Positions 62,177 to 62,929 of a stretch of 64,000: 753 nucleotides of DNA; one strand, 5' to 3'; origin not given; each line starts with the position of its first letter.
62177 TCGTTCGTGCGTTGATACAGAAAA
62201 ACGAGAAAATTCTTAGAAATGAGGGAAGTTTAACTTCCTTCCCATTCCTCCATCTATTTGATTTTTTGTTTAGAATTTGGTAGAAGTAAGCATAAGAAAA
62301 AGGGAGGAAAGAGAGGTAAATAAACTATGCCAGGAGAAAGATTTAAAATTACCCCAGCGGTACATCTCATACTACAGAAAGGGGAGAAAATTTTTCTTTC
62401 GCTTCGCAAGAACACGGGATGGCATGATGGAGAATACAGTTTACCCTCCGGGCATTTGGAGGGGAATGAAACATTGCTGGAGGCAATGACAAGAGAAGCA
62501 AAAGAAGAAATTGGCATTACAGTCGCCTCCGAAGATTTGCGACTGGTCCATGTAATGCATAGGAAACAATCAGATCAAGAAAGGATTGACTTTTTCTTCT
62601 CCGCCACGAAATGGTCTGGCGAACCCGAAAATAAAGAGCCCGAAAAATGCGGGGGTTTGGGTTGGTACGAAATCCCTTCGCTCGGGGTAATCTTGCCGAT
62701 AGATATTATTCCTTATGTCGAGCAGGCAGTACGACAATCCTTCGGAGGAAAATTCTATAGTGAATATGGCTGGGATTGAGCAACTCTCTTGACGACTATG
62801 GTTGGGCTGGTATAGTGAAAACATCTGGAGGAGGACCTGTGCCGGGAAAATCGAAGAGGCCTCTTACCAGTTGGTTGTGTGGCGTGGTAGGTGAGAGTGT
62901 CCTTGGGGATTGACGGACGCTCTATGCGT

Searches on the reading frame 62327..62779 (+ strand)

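Call 31: search_protein_families(library=pfam, proteins=[window:62327-62779:+])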
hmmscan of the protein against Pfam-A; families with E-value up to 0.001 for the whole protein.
window:62327-62779:+ (150 aa): 2 families
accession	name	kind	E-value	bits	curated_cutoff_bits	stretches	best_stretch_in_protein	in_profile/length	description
PF00293.34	NUDIX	-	8.6e-14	52.1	21.1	1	10-119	4-118/134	NUDIX domain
PF14815.12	NUDIX_4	-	2.8e-06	27.5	35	1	12-115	2-94/113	NUDIX domain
